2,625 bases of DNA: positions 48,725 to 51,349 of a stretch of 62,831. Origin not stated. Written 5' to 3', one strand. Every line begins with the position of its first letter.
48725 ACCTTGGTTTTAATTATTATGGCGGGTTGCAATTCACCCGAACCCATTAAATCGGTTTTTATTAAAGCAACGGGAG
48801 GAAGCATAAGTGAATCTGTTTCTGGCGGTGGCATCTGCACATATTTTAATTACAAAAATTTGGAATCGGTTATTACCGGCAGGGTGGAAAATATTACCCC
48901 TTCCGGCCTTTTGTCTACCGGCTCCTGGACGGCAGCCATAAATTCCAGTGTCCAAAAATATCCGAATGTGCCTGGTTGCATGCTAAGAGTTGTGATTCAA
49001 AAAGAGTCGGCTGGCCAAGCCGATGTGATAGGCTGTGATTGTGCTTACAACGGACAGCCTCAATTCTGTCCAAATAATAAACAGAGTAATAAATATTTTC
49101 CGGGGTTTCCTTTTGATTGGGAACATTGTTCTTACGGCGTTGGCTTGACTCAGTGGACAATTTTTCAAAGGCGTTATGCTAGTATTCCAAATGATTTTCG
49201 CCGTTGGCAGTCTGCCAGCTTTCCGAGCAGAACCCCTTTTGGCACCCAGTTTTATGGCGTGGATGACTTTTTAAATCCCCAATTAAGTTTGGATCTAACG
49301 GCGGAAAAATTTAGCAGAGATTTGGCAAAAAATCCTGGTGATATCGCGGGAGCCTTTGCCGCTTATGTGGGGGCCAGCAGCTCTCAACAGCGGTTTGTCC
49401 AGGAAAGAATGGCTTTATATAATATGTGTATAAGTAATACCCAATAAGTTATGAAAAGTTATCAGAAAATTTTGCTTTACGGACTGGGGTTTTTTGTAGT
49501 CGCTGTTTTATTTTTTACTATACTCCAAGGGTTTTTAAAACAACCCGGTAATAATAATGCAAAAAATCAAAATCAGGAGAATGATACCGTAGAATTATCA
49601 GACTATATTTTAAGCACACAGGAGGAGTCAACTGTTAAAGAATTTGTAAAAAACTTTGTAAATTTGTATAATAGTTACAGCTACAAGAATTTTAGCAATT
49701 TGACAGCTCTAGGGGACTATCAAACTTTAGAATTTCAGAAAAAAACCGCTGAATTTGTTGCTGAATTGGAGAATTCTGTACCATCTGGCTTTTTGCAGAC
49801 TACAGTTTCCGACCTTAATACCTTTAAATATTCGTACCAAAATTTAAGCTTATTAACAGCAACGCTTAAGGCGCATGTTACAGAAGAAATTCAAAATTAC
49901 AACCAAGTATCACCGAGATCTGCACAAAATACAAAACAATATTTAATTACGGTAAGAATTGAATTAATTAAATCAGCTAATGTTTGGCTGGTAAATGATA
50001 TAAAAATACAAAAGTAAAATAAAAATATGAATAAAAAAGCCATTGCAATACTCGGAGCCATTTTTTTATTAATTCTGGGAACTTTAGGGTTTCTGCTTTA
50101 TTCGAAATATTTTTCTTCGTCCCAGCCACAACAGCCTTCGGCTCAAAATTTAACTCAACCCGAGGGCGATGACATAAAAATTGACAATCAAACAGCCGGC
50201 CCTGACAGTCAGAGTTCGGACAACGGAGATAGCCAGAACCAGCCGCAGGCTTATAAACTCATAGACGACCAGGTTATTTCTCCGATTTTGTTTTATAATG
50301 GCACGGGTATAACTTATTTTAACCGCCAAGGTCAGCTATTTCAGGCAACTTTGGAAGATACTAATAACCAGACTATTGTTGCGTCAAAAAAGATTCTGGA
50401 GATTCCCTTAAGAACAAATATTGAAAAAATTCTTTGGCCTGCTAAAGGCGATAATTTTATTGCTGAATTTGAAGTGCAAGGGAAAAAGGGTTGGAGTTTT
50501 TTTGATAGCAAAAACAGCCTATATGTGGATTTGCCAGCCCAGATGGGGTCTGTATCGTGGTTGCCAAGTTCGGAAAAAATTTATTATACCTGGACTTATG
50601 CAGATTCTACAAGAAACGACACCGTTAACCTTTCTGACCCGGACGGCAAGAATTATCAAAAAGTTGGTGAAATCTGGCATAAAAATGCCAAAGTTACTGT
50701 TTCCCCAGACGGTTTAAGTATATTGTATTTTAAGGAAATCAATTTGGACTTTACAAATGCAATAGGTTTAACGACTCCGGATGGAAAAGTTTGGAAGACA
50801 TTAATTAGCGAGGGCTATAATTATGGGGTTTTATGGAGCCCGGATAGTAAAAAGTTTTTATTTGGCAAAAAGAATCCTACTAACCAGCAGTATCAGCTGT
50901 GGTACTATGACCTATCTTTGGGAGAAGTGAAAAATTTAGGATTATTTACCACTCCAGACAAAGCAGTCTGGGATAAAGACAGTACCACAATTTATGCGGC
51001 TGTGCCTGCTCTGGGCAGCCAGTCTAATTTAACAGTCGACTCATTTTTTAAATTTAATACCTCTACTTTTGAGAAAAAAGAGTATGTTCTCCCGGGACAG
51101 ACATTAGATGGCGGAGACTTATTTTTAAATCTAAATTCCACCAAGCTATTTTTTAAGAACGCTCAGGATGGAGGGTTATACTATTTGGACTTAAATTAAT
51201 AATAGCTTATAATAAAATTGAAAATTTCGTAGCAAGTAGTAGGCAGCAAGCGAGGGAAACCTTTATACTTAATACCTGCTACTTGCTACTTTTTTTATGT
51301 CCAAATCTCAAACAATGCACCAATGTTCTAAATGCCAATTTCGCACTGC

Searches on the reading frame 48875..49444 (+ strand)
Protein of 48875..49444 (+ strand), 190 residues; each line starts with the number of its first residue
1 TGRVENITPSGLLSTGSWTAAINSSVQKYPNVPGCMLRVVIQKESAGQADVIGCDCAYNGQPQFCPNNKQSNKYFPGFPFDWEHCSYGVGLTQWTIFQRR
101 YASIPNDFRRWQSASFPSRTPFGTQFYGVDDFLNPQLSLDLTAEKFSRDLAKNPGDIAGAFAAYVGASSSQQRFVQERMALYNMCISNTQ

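Call 29: search_solved_structures(query=window:48875-49444:+, max_evalue=10, show_alignments=2)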
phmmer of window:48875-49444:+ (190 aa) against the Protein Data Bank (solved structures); distinct sequences matched with E-value up to 10: 1.
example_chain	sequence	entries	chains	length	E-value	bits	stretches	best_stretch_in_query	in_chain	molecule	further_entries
7ksq_2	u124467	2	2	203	1.1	12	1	5-79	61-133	Chlorophyll a-b binding protein, chloroplastic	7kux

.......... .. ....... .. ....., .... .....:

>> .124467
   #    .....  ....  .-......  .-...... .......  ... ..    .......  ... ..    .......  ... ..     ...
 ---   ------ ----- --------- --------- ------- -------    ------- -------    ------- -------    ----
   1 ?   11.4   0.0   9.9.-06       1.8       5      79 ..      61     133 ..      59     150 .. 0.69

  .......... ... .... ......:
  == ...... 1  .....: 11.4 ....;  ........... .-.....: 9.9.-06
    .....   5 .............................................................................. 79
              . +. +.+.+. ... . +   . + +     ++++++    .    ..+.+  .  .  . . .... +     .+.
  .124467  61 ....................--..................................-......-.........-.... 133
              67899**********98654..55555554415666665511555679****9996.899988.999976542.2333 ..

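Call 33: search_solved_structures(query=A1, max_evalue=10, show_alignments=2)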
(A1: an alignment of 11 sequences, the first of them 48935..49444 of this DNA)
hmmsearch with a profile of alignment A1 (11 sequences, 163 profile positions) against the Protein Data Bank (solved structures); distinct sequences matched with E-value up to 10: 3.
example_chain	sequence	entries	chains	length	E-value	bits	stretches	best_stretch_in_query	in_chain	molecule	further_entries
8eoi_B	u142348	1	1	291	0.019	18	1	89-145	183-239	ER membrane protein complex subunit 2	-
6ww7_B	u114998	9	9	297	0.019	18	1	89-145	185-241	ER membrane protein complex subunit 2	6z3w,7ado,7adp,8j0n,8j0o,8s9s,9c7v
6y4l_A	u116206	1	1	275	0.02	17.9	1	88-145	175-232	ER membrane protein complex subunit 2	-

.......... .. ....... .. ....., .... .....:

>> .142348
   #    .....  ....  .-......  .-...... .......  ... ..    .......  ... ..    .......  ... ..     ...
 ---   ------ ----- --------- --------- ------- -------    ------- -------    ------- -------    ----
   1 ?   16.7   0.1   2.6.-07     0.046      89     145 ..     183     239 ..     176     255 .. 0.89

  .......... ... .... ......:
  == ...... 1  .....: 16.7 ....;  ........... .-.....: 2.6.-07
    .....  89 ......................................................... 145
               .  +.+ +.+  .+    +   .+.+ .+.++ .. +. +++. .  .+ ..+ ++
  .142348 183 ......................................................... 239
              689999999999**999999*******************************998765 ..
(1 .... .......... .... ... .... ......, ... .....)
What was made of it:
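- Tried and rejected: Direct PDB sequence and profile searches for the SLT domain found nothing meaningful (calls 29, 33).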

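Call 34: search_protein_families(library=pfam, alignment_id=A1, max_evalue=1)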
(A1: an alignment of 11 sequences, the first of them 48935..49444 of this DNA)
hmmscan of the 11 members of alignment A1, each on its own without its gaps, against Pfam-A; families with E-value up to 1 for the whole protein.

A. member 1, window:48935-49444:+ (170 aa): 1 family
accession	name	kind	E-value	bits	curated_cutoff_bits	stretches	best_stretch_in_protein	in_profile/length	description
PF01464.25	SLT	-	0.0059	16.6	21.3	0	107-153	57-103/117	Transglycosylase SLT domain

B. families by the number of members that match (of 11 scanned): 2 families
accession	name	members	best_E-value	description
PF01464.25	SLT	11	3.3e-07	Transglycosylase SLT domain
PF18013.6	Phage_lysozyme2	2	0.0047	Phage tail lysozyme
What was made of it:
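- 46385..49447 (+): g11: 1020-aa VirB1-like protein. It has an N-terminal beta-rich domain, a ~550-aa low-complexity region, a membrane segment (~residues 715-790) and a C-terminal SLT-type lytic transglycosylase domain (DNA 48935-49444). Pfam SLT matched in 11/11 orthologous domains, best 3.3e-7; the window copy gives 0.0059 (call 34).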

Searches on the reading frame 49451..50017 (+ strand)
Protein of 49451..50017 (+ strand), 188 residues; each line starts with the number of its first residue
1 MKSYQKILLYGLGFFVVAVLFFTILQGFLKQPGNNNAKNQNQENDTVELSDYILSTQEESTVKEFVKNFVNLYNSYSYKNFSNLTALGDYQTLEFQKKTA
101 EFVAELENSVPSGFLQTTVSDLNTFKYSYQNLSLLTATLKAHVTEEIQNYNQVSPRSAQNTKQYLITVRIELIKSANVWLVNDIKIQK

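Call 4: search_protein_families(library=pfam, proteins=[window:49451-50017:+], max_evalue=0.1)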
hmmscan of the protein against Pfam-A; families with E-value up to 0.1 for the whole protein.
window:49451-50017:+ (188 aa): 0 families

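Call 30: search_protein_families(library=ncbifam, proteins=[window:49451-50017:+], max_evalue=1)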
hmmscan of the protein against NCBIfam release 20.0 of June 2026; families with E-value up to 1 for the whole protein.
window:49451-50017:+ (188 aa): 0 families

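Call 38: search_solved_structures(query=A3, max_evalue=10)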
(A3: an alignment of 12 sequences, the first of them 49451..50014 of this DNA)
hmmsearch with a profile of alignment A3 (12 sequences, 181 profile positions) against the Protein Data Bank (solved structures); distinct sequences matched with E-value up to 10: 4.
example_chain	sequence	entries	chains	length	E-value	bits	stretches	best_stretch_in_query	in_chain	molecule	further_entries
6xjl_A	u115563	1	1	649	0.53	13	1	98-145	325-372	Vps45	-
6xm1_A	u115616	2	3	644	0.54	13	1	98-145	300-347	Vps45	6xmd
6kzp_A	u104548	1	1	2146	4.2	10.1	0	6-38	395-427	Voltage-dependent T-type calcium channel subunit alpha-1G,Voltage-dependent T-type calcium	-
9ayg_A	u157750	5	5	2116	5.1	9.8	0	6-42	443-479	Voltage-dependent T-type calcium channel subunit alpha-1H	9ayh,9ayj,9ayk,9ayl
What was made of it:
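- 49451..50017 (+): g12: VirB8-like bitopic protein with an N-terminal TM helix and an NTF2-like domain. No sequence-level hit (call 38).
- On Type IV secretion system, monoderm MPF-FATA type: No sequence-level support (call 38).
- Tried and rejected: A PDB profile search for g12 found nothing (call 38).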

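Call 39: find_homologous_proteins(query=window:49451-50017:+, max_evalue=0.001)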
Query window:49451-50017:+ (188 aa): 18 proteins with E <= 0.001 among 111 candidates.
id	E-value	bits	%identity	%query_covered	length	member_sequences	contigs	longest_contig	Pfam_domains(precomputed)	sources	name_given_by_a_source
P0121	3.0e-113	393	100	100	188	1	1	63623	-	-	-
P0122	9.1e-48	180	48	99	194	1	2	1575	-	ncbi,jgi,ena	-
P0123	1.7e-39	153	44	100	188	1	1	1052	-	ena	-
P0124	2.6e-39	153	46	100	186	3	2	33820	-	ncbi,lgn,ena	-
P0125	1.5e-37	147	50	74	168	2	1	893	-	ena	-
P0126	9.7e-35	138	46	96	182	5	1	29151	-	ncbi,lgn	-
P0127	2.7e-33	133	40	99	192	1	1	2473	-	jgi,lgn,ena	-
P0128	6.7e-33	132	43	100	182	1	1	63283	-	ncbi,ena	-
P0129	8.3e-33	132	44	96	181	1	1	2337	-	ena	-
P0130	9.9e-32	128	45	99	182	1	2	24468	-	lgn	-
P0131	1.2e-30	125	39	97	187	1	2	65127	-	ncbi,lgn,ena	-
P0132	3.2e-30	123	42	90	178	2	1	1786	-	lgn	-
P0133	6.2e-30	122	36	99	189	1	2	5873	-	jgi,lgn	jgi:hypothetical protein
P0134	9.5e-29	118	37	97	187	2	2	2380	-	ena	-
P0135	1.2e-26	112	38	95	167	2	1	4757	-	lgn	-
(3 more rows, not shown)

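Call 47: predict_structure(alignment_id=A4)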
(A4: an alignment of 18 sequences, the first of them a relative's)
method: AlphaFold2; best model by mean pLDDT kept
length: 188 residues; sequences in the alignment: 18
mean_pLDDT: 85.3   pTM: 0.68
mean pLDDT of the five models: 85.3, 83.7, 83.0, 82.9, 82.6
residues with pLDDT >= 90: 120; 70-90: 32; 50-70: 18; < 50: 18
segments of 3 or more residues with pLDDT < 50: 30-47
pLDDT, mean of each block of 10 residues (from residue 1): 77 92 75 40 45 88 97 96 91 96 96 96 96 94 90 66 98 94 97
secondary structure, 60 per line:
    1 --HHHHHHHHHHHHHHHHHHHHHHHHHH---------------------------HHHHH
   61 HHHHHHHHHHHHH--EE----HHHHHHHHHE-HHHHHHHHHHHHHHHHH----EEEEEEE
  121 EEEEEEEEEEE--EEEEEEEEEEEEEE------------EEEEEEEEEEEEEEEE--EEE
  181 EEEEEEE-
elements in order: H3-28 H56-73 H82-90 H93-109 E114-131 E134-147 E160-175 E178-187
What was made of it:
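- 49451..50017 (+): AF2 pLDDT 85 (call 47).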

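Call 50: fold_search(model_id=the predicted structure, library=pdb)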
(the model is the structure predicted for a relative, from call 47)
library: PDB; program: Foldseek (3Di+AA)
matches with E <= 10: 780; with E <= 0.001: 17
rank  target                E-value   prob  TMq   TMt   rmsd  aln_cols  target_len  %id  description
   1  6iqt_A                4.1e-05  1.00  0.53  0.71   4.4       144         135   17  Crystal Structure of CagV, a VirB8 homolog of T4SS from Helicobacter pylori Strain 26695 (released 2019-11-13)
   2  6iqt_D                4.6e-05  1.00  0.53  0.72   4.1       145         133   17  Crystal Structure of CagV, a VirB8 homolog of T4SS from Helicobacter pylori Strain 26695 (released 2019-11-13)
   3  6iqt_C                9.5e-05  1.00  0.53  0.73   3.6       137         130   15  Crystal Structure of CagV, a VirB8 homolog of T4SS from Helicobacter pylori Strain 26695 (released 2019-11-13)
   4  3ub1_C                1.5e-04  1.00  0.47  0.36   4.7       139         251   12  Ntf2 like protein involved in plasmid conjugation (released 2012-02-08)
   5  3ub1_B                1.7e-04  1.00  0.48  0.37   4.7       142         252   12  Ntf2 like protein involved in plasmid conjugation (released 2012-02-08)
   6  5d9r                  1.8e-04  1.00  0.45  0.58   4.7       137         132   10  Crystal structure of a conserved domain in the intermembrane space region of the plastid division protein ARC6 (released 2015-11-11)
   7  3ub1_A                1.9e-04  1.00  0.45  0.35   5.1       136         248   14  Ntf2 like protein involved in plasmid conjugation (released 2012-02-08)
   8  5had                  1.9e-04  1.00  0.43  0.58   5.4       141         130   11  Crystal structure of intermembrane space region of chloroplast protein ARC6 (released 2017-01-18)
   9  6iqt_B                3.3e-04  1.00  0.52  0.72   3.7       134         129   16  Crystal Structure of CagV, a VirB8 homolog of T4SS from Helicobacter pylori Strain 26695 (released 2019-11-13)
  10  4o3v_A                5.1e-04  1.00  0.48  0.62   4.6       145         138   13  Crystal structure of a VirB8-like protein of type IV secretion system from Rickettsia typhi (released 2014-03-05)
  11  5u9o_D                5.1e-04  1.00  0.37  0.44   5.8       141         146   11  Cocrystal structure of the intermembrane space region of the plastid division proteins PARC6 and PDV1 (released 2017-12-20)
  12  5cnl_A                5.4e-04  1.00  0.51  0.67   3.8       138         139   10  Crystal structure of an IcmL-like type IV secretion system protein (lpg0120) from Legionella pneumophila subsp. pneumo (released 2015-08-05)
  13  4lso                  5.7e-04  1.00  0.44  0.57   4.6       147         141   10  Crystal structure of the soluble domain of a Type IV secretion system protein VirB8 from Bartonella quintana Toulouse (released 2014-03-05)
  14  5aiw_MODEL_1_A        6.4e-04  1.00  0.41  0.55   4.8       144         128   15  NMR solution structure of the putative transfer protein TraH from Gram-positive conjugative plasmid pIP501 (released 2016-03-09)
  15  7aed_A                6.7e-04  1.00  0.46  0.62   4.1       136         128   16  VirB8 domain of PrgL from Enterococcus faecalis pCF10 (released 2020-11-18)
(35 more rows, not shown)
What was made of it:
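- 49451..50017 (+): Best Foldseek PDB hits are CagV, TcpC, Rickettsia and Bartonella VirB8, TraH of pIP501, PrgL of pCF10 and R388 VirB8, E=4e-5 to 1e-3 (call 50).
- On Type IV secretion system, monoderm MPF-FATA type: Foldseek hits to CagV, TcpC, PrgL, TraH and R388 VirB8, E=4e-5 to 1e-3 (calls 47, 50).
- Checked: VirB8-like (49451): AF2 pLDDT 85; best Foldseek PDB hits are VirB8 homologues (calls 47, 50).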

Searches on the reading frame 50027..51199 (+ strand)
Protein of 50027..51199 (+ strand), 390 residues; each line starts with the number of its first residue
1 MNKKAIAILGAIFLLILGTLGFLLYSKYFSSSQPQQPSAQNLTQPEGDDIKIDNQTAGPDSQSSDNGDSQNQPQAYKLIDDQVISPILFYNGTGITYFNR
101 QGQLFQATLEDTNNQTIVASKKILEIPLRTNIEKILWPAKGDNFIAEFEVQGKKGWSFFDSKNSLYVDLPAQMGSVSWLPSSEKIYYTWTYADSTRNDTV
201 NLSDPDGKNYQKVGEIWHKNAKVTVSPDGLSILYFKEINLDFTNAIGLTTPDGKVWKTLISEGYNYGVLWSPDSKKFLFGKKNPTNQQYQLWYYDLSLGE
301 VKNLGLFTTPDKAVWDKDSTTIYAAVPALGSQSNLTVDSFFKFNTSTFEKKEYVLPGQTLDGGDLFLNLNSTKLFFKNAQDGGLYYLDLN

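Call 4: search_protein_families(library=pfam, proteins=[window:50027-51199:+], max_evalue=0.1)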
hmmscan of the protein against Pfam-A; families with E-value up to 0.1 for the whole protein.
window:50027-51199:+ (390 aa): 1 family
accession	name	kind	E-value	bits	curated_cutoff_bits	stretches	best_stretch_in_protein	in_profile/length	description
PF02897.21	Peptidase_S9_N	-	0.031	13.5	24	0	252-308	159-223/414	Prolyl oligopeptidase, N-terminal beta-propeller domain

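Call 30: search_protein_families(library=ncbifam, proteins=[window:50027-51199:+], max_evalue=1)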
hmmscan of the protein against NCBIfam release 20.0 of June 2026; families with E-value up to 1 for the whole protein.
window:50027-51199:+ (390 aa): 3 families
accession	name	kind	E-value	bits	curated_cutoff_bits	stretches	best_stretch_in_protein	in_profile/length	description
NF053518.1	DipepPtdsDpp5Prph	equivalog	0.00051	18.7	900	1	169-241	60-129/655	dipeptidyl-peptidase Dpp5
TIGR02800.1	propeller_TolB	equivalog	0.0014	17.6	343.15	1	183-322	157-293/418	Tol-Pal system beta propeller repeat protein TolB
NF052375.1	antisigma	equivalog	0.031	14.3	100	1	248-315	121-190/217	anti-sigma factor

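Call 37: search_solved_structures(query=A2, max_evalue=1)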
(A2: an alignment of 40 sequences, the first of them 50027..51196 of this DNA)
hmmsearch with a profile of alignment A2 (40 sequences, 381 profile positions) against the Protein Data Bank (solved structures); distinct sequences matched with E-value up to 1: 28.
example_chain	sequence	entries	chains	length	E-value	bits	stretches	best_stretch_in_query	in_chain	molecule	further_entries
7mx5_A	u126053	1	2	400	4.8e-09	39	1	166-312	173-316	Tol-Pal system protein TolB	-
6pnv_A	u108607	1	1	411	1.5e-07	34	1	161-319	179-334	Tol-Pal system protein TolB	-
4r40_A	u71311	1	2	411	2.6e-07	33.2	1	161-272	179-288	Protein TolB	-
4pwz_A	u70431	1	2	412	2.6e-07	33.2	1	161-272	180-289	Protein TolB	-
2w8b_A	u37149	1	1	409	5.9e-07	32.1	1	161-302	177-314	PROTEIN TOLB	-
2hqs_A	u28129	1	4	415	9.2e-07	31.4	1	161-312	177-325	Protein tolB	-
1crz_A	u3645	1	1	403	1e-06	31.3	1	161-302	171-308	TOLB PROTEIN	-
2w8b_B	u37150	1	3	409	1.1e-06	31.2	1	161-302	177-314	PROTEIN TOLB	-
4jml_A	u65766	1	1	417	1.2e-06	31.1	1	161-302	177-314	Protein TolB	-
3iax_A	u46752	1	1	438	1.3e-06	31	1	161-301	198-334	Protein tolB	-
1c5k_A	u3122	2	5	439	1.3e-06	31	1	161-301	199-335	PROTEIN (TOLB PROTEIN) | PROTEIN TOLB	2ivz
7nst_E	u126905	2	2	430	1.4e-06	30.8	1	161-311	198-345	Tol-Pal system protein TolB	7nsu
6r5y_A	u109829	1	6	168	0.00054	22.3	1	194-282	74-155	WD-40 repeat protein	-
2gop_A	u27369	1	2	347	0.001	21.4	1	260-314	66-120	Trilobed Protease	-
2ojh_A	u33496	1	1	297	0.001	21.4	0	216-288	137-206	Uncharacterized protein Atu1656/AGR_C_3050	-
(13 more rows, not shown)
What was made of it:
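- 50027..51199 (+): g13: membrane-anchored TolB-like beta-propeller protein. It is the most conserved accessory gene of the locus. Profile A2 against PDB matches TolB at E=4.8e-9 (call 37).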
